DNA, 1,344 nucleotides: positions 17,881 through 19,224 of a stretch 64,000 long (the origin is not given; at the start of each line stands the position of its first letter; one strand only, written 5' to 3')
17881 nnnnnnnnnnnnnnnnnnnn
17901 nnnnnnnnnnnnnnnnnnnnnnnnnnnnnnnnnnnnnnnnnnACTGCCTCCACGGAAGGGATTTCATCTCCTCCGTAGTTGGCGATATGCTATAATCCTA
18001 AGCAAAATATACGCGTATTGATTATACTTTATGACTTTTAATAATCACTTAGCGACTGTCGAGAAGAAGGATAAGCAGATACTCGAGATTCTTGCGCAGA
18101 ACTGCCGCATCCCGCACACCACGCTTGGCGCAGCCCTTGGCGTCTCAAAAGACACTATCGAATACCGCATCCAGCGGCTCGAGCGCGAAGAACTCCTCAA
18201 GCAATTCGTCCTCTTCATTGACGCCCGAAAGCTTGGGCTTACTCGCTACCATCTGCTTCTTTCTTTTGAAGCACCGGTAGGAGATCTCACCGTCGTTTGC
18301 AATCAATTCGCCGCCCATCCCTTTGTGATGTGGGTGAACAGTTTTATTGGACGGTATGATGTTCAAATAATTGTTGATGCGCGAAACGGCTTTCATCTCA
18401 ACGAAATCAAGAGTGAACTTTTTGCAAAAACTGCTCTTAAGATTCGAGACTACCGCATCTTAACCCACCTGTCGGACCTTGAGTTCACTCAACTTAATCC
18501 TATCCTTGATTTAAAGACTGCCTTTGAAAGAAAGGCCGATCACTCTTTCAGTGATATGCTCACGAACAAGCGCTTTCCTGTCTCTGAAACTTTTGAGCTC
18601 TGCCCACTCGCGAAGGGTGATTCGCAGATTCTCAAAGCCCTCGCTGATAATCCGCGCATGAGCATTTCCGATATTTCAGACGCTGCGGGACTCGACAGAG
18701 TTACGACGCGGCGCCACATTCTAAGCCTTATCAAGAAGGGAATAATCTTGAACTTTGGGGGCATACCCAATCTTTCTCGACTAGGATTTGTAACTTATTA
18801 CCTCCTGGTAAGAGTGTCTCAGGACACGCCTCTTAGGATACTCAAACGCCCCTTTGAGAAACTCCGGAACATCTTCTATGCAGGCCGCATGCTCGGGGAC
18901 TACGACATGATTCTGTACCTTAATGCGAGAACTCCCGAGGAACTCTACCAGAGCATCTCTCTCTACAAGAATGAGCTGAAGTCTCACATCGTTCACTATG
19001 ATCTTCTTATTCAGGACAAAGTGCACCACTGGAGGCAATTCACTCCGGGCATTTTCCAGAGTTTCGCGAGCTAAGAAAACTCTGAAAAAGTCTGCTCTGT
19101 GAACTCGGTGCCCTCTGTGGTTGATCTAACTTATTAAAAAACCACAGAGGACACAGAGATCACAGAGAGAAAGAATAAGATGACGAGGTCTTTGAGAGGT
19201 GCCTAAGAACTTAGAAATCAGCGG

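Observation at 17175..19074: Cyclodipeptide synthase (AlbC-like CDPS) divergently paired with a tandem Lrp/AsnC regulator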

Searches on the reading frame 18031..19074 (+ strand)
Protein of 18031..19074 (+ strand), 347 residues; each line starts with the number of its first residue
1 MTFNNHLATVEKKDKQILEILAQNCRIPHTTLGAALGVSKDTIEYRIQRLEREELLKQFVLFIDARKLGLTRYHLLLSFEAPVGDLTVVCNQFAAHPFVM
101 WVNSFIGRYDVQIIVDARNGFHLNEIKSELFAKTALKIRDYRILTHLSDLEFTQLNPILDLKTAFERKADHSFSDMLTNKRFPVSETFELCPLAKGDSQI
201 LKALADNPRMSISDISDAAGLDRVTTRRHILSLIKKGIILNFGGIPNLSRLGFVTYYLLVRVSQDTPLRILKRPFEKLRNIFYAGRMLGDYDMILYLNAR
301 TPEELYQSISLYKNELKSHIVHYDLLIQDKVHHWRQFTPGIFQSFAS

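Call 3: search_protein_families(library=pfam, proteins=[window:18031-19074:+], max_evalue=1)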
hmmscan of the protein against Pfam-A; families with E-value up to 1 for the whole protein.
window:18031-19074:+ (347 aa): 20 families
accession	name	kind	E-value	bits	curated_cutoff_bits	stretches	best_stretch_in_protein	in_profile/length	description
PF13404.12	HTH_AsnC-type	-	2.3e-19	69.4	27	2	13-51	4-42/42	AsnC-type helix-turn-helix domain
PF13412.12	HTH_24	-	7e-19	67.6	21.9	2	12-57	3-48/48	Winged helix-turn-helix DNA-binding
PF09339.16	HTH_IclR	-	5.3e-08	33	22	1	199-238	7-47/52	IclR helix-turn-helix domain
PF01047.28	MarR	-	2e-07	31.2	24.6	2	200-239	8-47/59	MarR family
PF08279.18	HTH_11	-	7.3e-07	29.4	25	2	15-53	3-42/55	HTH domain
PF12802.13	MarR_2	-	1e-06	29.2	27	2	198-239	8-50/61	MarR family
PF13730.12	HTH_36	-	1.2e-05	25.5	25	1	201-239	14-55/55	Helix-turn-helix domain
PF01037.27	AsnC_trans_reg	-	1.9e-05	24.9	25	2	89-130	14-55/73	Lrp/AsnC ligand binding domain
PF13545.12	HTH_Crp_2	-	2.2e-05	24.8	27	2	208-244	21-57/70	Crp-like helix-turn-helix domain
PF01022.26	HTH_5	-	2.7e-05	24.4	22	1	198-239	5-45/47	Bacterial regulatory protein, arsR family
PF12840.13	HTH_20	-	4.7e-05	23.7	27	1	200-238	9-47/51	Helix-turn-helix domain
PF08220.18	HTH_DeoR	-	0.00055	20.1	21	0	15-53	3-41/57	DeoR-like helix-turn-helix domain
PF01978.25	TrmB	-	0.00092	19.5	25.6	1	195-239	8-52/68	Sugar-specific transcriptional regulator TrmB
PF25213.1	HVO_A0261_N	-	0.0026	18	35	0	199-239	15-54/86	HVO_A0261 N-terminal domain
PF13384.12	HTH_23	-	0.011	16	24.6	0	17-51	10-42/50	Homeodomain-like domain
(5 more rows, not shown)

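Call 4: search_protein_families(library=ncbifam, proteins=[window:18031-19074:+], max_evalue=1)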
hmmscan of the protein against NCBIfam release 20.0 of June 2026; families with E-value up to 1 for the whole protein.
window:18031-19074:+ (347 aa): 28 families (the best 25 are shown)
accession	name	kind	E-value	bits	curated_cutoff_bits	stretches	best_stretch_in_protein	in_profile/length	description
NF040947.1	trans_reg_LysM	equivalog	6.8e-21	74.5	180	2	11-126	2-114/136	HTH-type transcriptional regulator LysM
NF053758.1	ChrTpTrnRegChrS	equivalog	3.1e-18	66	250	2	7-73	9-75/158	chromate efflux transcriptional regulator ChrS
NF040820.1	trans_reg_LrpA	equivalog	3.2e-14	53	250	2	10-133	2-124/141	HTH-type transcriptional regulator LrpA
NF041396.1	TranRegLrp_Halo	equivalog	2.2e-11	43.8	190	2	9-137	2-129/149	HTH-type transcriptional regulator Lrp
TIGR01884.1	cas_HTH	subfamily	5.4e-10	39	60.2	2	193-239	140-186/202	CRISPR-associated CARF protein Csa3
NF008384.0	PRK11179.1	equivalog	1.6e-09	37.8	227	1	9-70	6-67/153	transcriptional regulator AsnC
NF041395.1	TranRegLrpA1_Halo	equivalog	6.2e-08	32.7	250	2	197-242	7-52/142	HTH-type transcriptional regulator LrpA1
NF053606.1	Sta1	subfamily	1.5e-06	28.2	80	1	192-239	17-64/100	Sta1 family transcriptional regulator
TIGR00122.1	birA_repr_reg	equivalog_domain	2.6e-06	27.2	70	1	198-238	3-42/69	biotin operon repressor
NF008370.0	PRK11169.1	equivalog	6.3e-06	26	233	1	9-69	11-71/164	leucine-responsive transcriptional regulator Lrp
NF040708.3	Siroheme_Dcarb_AhbA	equivalog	4.6e-05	23.2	140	1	24-98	11-86/144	siroheme decarboxylase subunit alpha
NF040707.3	Siroheme_Dcarb_AhbB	equivalog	5.9e-05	22.8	125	1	27-100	14-86/146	siroheme decarboxylase subunit beta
TIGR04176.1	MarR_EPS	equivalog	6.6e-05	22.9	88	1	198-239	7-48/105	MarR family EPS-associated transcriptional regulator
TIGR02431.1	pcaR_pcaU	subfamily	0.00013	21.4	284.75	1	194-238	9-53/248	beta-ketoadipate pathway transcriptional regulators, PcaR/PcaU/PobR family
NF040887.2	trans_reg_YciT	exception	0.00047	19.8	450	1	198-237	6-45/246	DNA-binding transcriptional regulator YciT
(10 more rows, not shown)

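Call 17: find_homologous_proteins(query=window:18031-19074:+, max_evalue=0.00001)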
Query window:18031-19074:+ (347 aa): 117 proteins with E <= 0.00001 among 2662 candidates.
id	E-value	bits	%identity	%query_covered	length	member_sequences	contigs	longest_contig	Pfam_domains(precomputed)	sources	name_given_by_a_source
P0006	1.1e-191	654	82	100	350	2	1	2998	PF01047.29,PF13412.13,PF08279.19,PF13730.13,PF01037.29,PF09339.17,PF13404.13,PF12802.14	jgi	jgi:DNA-binding Lrp family transcriptional regulator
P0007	3.3e-158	544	100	71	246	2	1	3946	PF13412.13,PF01022.27,PF09339.17,PF13404.13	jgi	jgi:DNA-binding Lrp family transcriptional regulator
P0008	6.4e-144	497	64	97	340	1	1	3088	PF01047.29,PF13412.13,PF08279.19,PF13730.13,PF13384.13,PF09339.17,PF13404.13,PF12802.14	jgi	-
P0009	1.6e-142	493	64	97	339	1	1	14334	PF01047.29,PF12840.14,PF13412.13,PF08279.19,PF13730.13,PF00196.26,PF13404.13,PF12802.14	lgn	-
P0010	1.2e-141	490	63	97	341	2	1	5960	PF01047.29,PF12840.14,PF13412.13,PF08279.19,PF01037.29,PF13404.13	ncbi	-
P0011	2.7e-141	489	62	97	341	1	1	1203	PF01047.29,PF12840.14,PF13412.13,PF08279.19,PF13384.13,PF13404.13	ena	-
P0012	9.5e-141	487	63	97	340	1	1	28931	PF01047.29,PF13412.13,PF08279.19,PF13384.13,PF01037.29,PF13404.13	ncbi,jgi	ncbi:MAG: DNA-binding Lrp family transcriptional regulator [Candidatus Woesearchaeota archaeon]|jgi:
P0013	2.8e-140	485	63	97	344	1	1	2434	PF01047.29,PF12840.14,PF13412.13,PF08279.19,PF13404.13,PF12802.14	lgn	-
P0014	6.6e-139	481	63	97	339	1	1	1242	PF01047.29,PF13412.13,PF08279.19,PF13384.13,PF13404.13,PF12802.14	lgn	-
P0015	6.9e-139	481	62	97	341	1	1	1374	PF01047.29,PF13412.13,PF08279.19,PF01037.29,PF13404.13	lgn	-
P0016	2.4e-138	479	62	97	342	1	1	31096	PF01047.29,PF12840.14,PF13412.13,PF08279.19,PF13730.13,PF01037.29,PF13404.13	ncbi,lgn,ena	-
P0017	8.9e-138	477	62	97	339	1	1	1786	PF01047.29,PF13412.13,PF08279.19,PF13404.13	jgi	jgi:DNA-binding Lrp family transcriptional regulator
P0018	9.8e-138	477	61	97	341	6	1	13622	PF01047.29,PF13412.13,PF08279.19,PF01037.29,PF13404.13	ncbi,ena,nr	ncbi:TPA: AsnC family transcriptional regulator [Candidatus Woesearchaeota archaeon]|nr:AsnC family 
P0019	7.8e-137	474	63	97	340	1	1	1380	PF01047.29,PF12840.14,PF13412.13,PF08279.19,PF13404.13,PF12802.14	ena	-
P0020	9.2e-137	474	59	97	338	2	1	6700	PF01047.29,PF13412.13,PF08279.19,PF01978.26,PF13404.13,PF12802.14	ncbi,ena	-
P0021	1.8e-136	473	62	96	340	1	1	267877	PF01047.29,PF13412.13,PF01037.29,PF13404.13,PF12802.14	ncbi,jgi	jgi:DNA-binding Lrp family transcriptional regulator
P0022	2.7e-136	472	63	95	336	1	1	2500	PF01047.29,PF12840.14,PF13412.13,PF01037.29,PF13404.13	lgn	-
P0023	2.7e-136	472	62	96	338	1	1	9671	PF01047.29,PF12840.14,PF13412.13,PF08279.19,PF01037.29,PF13404.13,PF12802.14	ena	-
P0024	5.1e-136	471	61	97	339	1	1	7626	PF01047.29,PF12840.14,PF13412.13,PF08279.19,PF13384.13,PF13404.13,PF12802.14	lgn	-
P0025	1.1e-135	470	61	97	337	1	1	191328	PF01047.29,PF12840.14,PF13412.13,PF08279.19,PF01037.29,PF13404.13,PF13556.13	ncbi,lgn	-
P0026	2.3e-135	469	62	95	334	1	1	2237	PF01047.29,PF12840.14,PF13412.13,PF08279.19,PF13730.13,PF01037.29,PF13404.13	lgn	-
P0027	2.3e-135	469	61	97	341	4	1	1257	PF01047.29,PF12840.14,PF13412.13,PF08279.19,PF13730.13,PF13384.13,PF13404.13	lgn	-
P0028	3.2e-135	469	61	97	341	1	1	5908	PF01047.29,PF13412.13,PF08279.19,PF01037.29,PF13404.13,PF13545.13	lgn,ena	-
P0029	6.1e-135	468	61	97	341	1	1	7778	PF01047.29,PF13412.13,PF13404.13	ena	-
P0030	9.0e-135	467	61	94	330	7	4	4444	PF01047.29,PF12840.14,PF13412.13,PF08279.19,PF13404.13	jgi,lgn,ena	-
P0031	9.8e-135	467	61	95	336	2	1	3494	PF01047.29,PF13412.13,PF13404.13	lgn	-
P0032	2.5e-134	466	60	96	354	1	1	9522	PF01047.29,PF13412.13,PF08279.19,PF01037.29,PF13404.13,PF12802.14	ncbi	-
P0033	3.7e-133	462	62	95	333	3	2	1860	PF01047.29,PF13412.13,PF08279.19,PF13404.13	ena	-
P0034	4.2e-133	462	61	97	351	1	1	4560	PF01047.29,PF12840.14,PF13412.13,PF08279.19,PF13730.13,PF01037.29,PF13404.13,PF12802.14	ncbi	-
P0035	5.0e-133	462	59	97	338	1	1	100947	PF01047.29,PF13412.13,PF08279.19,PF13730.13,PF01037.29,PF13404.13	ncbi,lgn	-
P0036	2.3e-132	459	61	94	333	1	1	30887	PF13412.13,PF13404.13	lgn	-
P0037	9.7e-131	454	57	96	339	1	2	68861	PF01047.29,PF13412.13,PF01037.29,PF13404.13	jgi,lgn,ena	jgi:DNA-binding Lrp family transcriptional regulator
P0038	1.1e-130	454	59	97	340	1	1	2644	PF01047.29,PF13412.13,PF13404.13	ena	-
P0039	1.4e-130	454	58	97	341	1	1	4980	PF01047.29,PF13412.13,PF08279.19,PF13730.13,PF01037.29,PF09339.17,PF13404.13,PF12802.14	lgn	-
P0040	1.7e-130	453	58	97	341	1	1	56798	PF01047.29,PF13412.13,PF13404.13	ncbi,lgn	ncbi:MAG: Lrp/AsnC family transcriptional regulator [Candidatus Woesearchaeota archaeon]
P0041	1.7e-130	453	57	97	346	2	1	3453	PF01047.29,PF13412.13,PF08279.19,PF01037.29,PF13404.13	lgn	-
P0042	2.0e-130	453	60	97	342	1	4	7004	PF01047.29,PF13412.13,PF13730.13,PF01037.29,PF13404.13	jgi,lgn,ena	-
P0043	5.8e-130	452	59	96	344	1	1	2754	PF13412.13,PF13404.13,PF12802.14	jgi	jgi:DNA-binding Lrp family transcriptional regulator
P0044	6.4e-130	451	60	97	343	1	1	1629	PF01047.29,PF12840.14,PF13412.13,PF13404.13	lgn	-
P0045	8.2e-130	451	58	98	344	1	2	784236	PF01047.29,PF13412.13,PF08279.19,PF13730.13,PF13404.13,PF13545.13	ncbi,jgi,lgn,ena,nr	ncbi:hypothetical protein COV18_03990 [Candidatus Woesearchaeota archaeon CG10_big_fil_rev_8_21_14_0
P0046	1.4e-129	450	59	97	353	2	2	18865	PF01047.29,PF12840.14,PF13412.13,PF08279.19,PF13730.13,PF13404.13,PF12802.14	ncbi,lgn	-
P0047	7.2e-129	448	57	97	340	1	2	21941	PF01047.29,PF13412.13,PF08279.19,PF13404.13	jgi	-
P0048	9.1e-129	448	59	96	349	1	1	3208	PF01047.29,PF13412.13,PF08279.19,PF01037.29,PF13404.13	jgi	-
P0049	9.1e-129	448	57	95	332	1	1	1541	PF01047.29,PF12840.14,PF13412.13,PF08279.19,PF01022.27,PF09339.17,PF13404.13,PF12802.14,PF13545.13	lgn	-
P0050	1.2e-128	447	59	95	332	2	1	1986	PF01047.29,PF12840.14,PF13412.13,PF08279.19,PF13730.13,PF13384.13,PF01978.26,PF01037.29,PF13404.13,PF12802.14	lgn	-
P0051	1.4e-128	447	57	98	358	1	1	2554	PF01047.29,PF13412.13,PF08279.19,PF01037.29,PF13404.13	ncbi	-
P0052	1.7e-128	447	57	97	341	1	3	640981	PF01047.29,PF13412.13,PF01037.29,PF13404.13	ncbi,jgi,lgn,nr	ncbi:Lrp/AsnC family transcriptional regulator [Candidatus Woesearchaeota archaeon]|nr:Lrp/AsnC fami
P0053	1.2e-127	444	57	97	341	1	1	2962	PF01047.29,PF13412.13,PF08279.19,PF01037.29,PF13404.13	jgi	jgi:DNA-binding Lrp family transcriptional regulator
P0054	1.3e-127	444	60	97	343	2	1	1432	PF01047.29,PF12840.14,PF13412.13,PF08279.19,PF13730.13,PF01022.27,PF01037.29,PF13404.13,PF12802.14,PF13545.13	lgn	-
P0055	1.5e-127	444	59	96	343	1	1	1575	PF01047.29,PF12840.14,PF13412.13,PF08279.19,PF01037.29,PF13404.13,PF12802.14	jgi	jgi:Lrp/AsnC family transcriptional regulator, leucine-responsive regulatory protein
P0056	3.6e-127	442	61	95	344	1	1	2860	PF01047.29,PF12840.14,PF13412.13,PF13404.13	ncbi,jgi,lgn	jgi:DNA-binding Lrp family transcriptional regulator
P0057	4.5e-127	442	57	97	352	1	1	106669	PF13412.13,PF01037.29,PF13404.13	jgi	-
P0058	4.5e-127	442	58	97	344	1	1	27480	PF01047.29,PF12840.14,PF13412.13,PF13404.13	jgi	jgi:DNA-binding Lrp family transcriptional regulator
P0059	6.1e-127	442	57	96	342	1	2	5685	PF01047.29,PF12840.14,PF13412.13,PF09339.17,PF13404.13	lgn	-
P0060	1.0e-126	441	59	97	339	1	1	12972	PF01047.29,PF13412.13,PF01037.29,PF13404.13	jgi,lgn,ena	-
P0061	1.6e-126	440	59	93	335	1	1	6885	PF01047.29,PF13412.13,PF01037.29,PF13404.13,PF12802.14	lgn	-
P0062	2.5e-126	440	58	97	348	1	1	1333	PF08279.19,PF25212.3,PF13730.13,PF13384.13,PF01022.27,PF01037.29,PF13518.13,PF09339.17,PF13404.13,PF12802.14,PF08281.19,PF25213.2,PF01047.29,PF12840.14,PF13412.13,PF13463.13,PF13545.13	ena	-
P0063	3.3e-126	439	57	97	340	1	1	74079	PF01047.29,PF13412.13,PF13404.13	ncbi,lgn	ncbi:MAG: winged helix-turn-helix transcriptional regulator [Candidatus Nanoarchaeia archaeon]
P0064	3.9e-126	439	57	97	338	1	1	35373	PF13412.13,PF13404.13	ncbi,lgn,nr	ncbi:AsnC family transcriptional regulator [Candidatus Woesearchaeota archaeon]|nr:AsnC family trans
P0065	4.2e-126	439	57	96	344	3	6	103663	PF01047.29,PF12840.14,PF13412.13,PF08279.19,PF01037.29,PF09339.17,PF13404.13,PF12802.14,PF13545.13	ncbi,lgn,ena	ncbi:MAG: Lrp/AsnC family transcriptional regulator [Nanoarchaeota archaeon]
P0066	7.4e-126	438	56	97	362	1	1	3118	PF01047.29,PF13412.13,PF08279.19,PF01037.29,PF13404.13,PF12802.14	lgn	-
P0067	1.0e-125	438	59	96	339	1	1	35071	PF01047.29,PF13412.13,PF08279.19,PF13730.13,PF13404.13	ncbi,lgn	ncbi:MAG: Lrp/AsnC family transcriptional regulator [Candidatus Nanoarchaeia archaeon]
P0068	1.1e-125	437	58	96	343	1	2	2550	PF01047.29,PF12840.14,PF13412.13,PF08279.19,PF13730.13,PF13384.13,PF01978.26,PF09339.17,PF13404.13,PF12802.14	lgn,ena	-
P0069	2.8e-125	436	59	97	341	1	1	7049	PF01047.29,PF13412.13,PF08279.19,PF13730.13,PF08280.18,PF09339.17,PF13404.13,PF12802.14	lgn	-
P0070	3.8e-125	436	59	95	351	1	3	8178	PF01047.29,PF13412.13,PF08279.19,PF01978.26,PF01037.29,PF08280.18,PF09339.17,PF13404.13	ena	-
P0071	4.6e-124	432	57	97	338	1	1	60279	PF01047.29,PF13412.13,PF08279.19,PF13404.13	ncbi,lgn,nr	ncbi:MAG: winged helix-turn-helix transcriptional regulator [Nanoarchaeota archaeon]|nr:winged helix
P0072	1.9e-123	430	58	97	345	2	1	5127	PF13412.13,PF08279.19,PF13404.13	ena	-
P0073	3.6e-123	429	57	97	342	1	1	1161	PF01047.29,PF13412.13,PF08279.19,PF13730.13,PF01978.26,PF08280.18,PF13404.13,PF12802.14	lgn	-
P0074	1.5e-122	427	55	97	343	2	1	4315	PF01047.29,PF13412.13,PF08279.19,PF01037.29,PF13404.13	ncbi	-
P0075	2.0e-122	427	58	96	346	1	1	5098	PF01047.29,PF12840.14,PF13412.13,PF08279.19,PF01037.29,PF13404.13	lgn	-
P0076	2.6e-122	426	58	96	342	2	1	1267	PF01047.29,PF12840.14,PF13412.13,PF08279.19,PF01037.29,PF13404.13,PF12802.14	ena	-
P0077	5.2e-122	425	58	94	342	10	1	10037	PF01047.29,PF12840.14,PF13412.13,PF08279.19,PF13730.13,PF13404.13,PF12802.14,PF13545.13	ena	-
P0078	1.6e-121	424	55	97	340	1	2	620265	PF01047.29,PF13412.13,PF08279.19,PF13404.13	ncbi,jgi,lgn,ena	ncbi:MAG: winged helix-turn-helix transcriptional regulator [Candidatus Woesearchaeota archaeon]|jgi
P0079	2.4e-121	423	58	96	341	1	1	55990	PF01047.29,PF13412.13,PF08279.19,PF01978.26,PF13601.13,PF13404.13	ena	-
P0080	4.7e-121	422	57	96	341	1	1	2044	PF01047.29,PF13412.13,PF08279.19,PF13730.13,PF01978.26,PF13601.13,PF13404.13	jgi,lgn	-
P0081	7.2e-121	422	56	99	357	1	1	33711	PF01047.29,PF13412.13,PF13404.13,PF12802.14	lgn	-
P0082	1.8e-120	420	53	96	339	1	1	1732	PF01047.29,PF13412.13,PF08279.19,PF13404.13,PF12802.14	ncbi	-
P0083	6.0e-120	419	56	97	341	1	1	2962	PF01047.29,PF13412.13,PF08279.19,PF01978.26,PF13404.13,PF12802.14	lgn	-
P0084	2.8e-119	416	56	97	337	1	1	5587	PF01047.29,PF12840.14,PF13412.13,PF08279.19,PF13730.13,PF01978.26,PF01037.29,PF09339.17,PF13404.13,PF12802.14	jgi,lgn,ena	-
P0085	3.0e-119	416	56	97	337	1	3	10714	PF13412.13,PF01037.29,PF13404.13,PF12802.14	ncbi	-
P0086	2.2e-118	413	53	97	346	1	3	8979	PF01047.29,PF12840.14,PF13412.13,PF08279.19,PF13404.13,PF12802.14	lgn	-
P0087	3.0e-118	413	55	96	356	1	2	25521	PF13412.13,PF08279.19,PF01037.29,PF13404.13,PF12802.14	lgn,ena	-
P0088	5.7e-118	412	52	97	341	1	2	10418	PF08279.19,PF25212.3,PF13730.13,PF13384.13,PF01978.26,PF01022.27,PF09339.17,PF13404.13,PF12802.14,PF01325.26,PF01047.29,PF12840.14,PF13412.13,PF13545.13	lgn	-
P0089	3.7e-117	409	55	96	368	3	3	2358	PF01047.29,PF12840.14,PF13412.13,PF08279.19,PF25212.3,PF13730.13,PF13384.13,PF13518.13,PF13404.13,PF12802.14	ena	-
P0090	6.4e-117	409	56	94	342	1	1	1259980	PF08279.19,PF25212.3,PF13730.13,PF01978.26,PF01037.29,PF09339.17,PF13404.13,PF12802.14,PF01047.29,PF12840.14,PF13412.13,PF13545.13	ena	-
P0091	7.0e-117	409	54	97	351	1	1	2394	PF01047.29,PF12840.14,PF13412.13,PF01037.29,PF13404.13,PF12802.14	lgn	-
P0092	7.5e-117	408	56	97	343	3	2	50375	PF13412.13,PF13730.13,PF13404.13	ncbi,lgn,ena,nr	ncbi:MAG: AsnC family transcriptional regulator [Nanoarchaeales archaeon]|nr:AsnC family transcripti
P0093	7.8e-117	408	55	97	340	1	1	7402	PF01047.29,PF12840.14,PF13412.13,PF08279.19,PF01037.29,PF13404.13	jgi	-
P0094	1.5e-116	408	55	96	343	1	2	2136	PF01047.29,PF12840.14,PF13412.13,PF01037.29,PF13404.13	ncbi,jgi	jgi:DNA-binding Lrp family transcriptional regulator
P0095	7.6e-116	405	54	96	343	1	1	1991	PF01047.29,PF12840.14,PF13412.13,PF13384.13,PF13404.13,PF12802.14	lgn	-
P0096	7.6e-115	402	56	95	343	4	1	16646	PF01047.29,PF13412.13,PF08279.19,PF01037.29,PF13404.13,PF12802.14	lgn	-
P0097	1.8e-113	397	58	90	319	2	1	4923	PF01047.29,PF12840.14,PF13412.13,PF01037.29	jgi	-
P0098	2.1e-112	394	55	97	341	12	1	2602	PF01047.29,PF12840.14,PF13412.13,PF08279.19,PF13730.13,PF01037.29,PF13404.13,PF12802.14,PF25213.2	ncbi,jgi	jgi:DNA-binding Lrp family transcriptional regulator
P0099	4.0e-111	390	55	97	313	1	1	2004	PF01047.29,PF12840.14,PF13412.13,PF08279.19,PF08280.18,PF13404.13,PF12802.14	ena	-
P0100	9.1e-111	388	50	97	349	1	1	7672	PF01047.29,PF12840.14,PF13412.13,PF08279.19,PF13384.13,PF13404.13,PF12802.14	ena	-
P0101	1.7e-109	384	51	97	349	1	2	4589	PF13412.13,PF13404.13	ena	-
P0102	3.6e-109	383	49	100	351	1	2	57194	PF01047.29,PF13412.13,PF13404.13,PF12802.14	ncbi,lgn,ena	-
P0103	4.4e-109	383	49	97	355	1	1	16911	PF01047.29,PF12840.14,PF13412.13,PF08279.19,PF13730.13,PF13384.13,PF01037.29,PF09339.17,PF13404.13,PF12802.14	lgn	-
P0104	7.3e-109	382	53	97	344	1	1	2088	PF01047.29,PF13412.13,PF13404.13,PF12802.14,PF13545.13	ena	-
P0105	2.1e-108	381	54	95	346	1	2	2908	PF13412.13,PF01037.29,PF13404.13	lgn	-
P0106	1.1e-107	378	50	97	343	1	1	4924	PF12840.14,PF13412.13,PF01037.29,PF09339.17,PF13404.13,PF12802.14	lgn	-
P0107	5.0e-106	373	50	97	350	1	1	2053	PF01047.29,PF13412.13,PF01037.29,PF13404.13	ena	-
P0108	3.4e-104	367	47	97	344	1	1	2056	PF01047.29,PF13412.13,PF08279.19,PF01037.29,PF08280.18,PF13404.13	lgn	-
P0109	5.6e-104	366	52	95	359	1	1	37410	PF13412.13,PF01037.29,PF13404.13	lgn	-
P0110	5.9e-100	353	49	96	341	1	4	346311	PF01047.29,PF13412.13,PF13404.13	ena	-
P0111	9.7e-99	349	57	76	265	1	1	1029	PF13412.13,PF13404.13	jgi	jgi:DNA-binding Lrp family transcriptional regulator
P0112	1.1e-97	346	47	96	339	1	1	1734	PF01047.29,PF12840.14,PF13412.13,PF08279.19,PF01037.29,PF13518.13,PF13404.13,PF12802.14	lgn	-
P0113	9.0e-94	333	55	80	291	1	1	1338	PF13412.13,PF13404.13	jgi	-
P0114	6.5e-92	326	45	96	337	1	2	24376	PF01047.29,PF12840.14,PF13412.13,PF01037.29,PF13404.13,PF12802.14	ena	-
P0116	9.8e-89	316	46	97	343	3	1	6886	PF01047.29,PF13412.13,PF08279.19,PF13404.13,PF12802.14,PF00392.28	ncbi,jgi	jgi:Lrp/AsnC family leucine-responsive transcriptional regulator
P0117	2.1e-84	302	42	96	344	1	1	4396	PF01047.29,PF12840.14,PF13412.13,PF01037.29,PF13404.13,PF12802.14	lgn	-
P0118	2.5e-68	249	63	52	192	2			PF01047.29,PF13412.13,PF13404.13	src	-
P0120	1.7e-62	230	55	56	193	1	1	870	PF13412.13,PF13404.13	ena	-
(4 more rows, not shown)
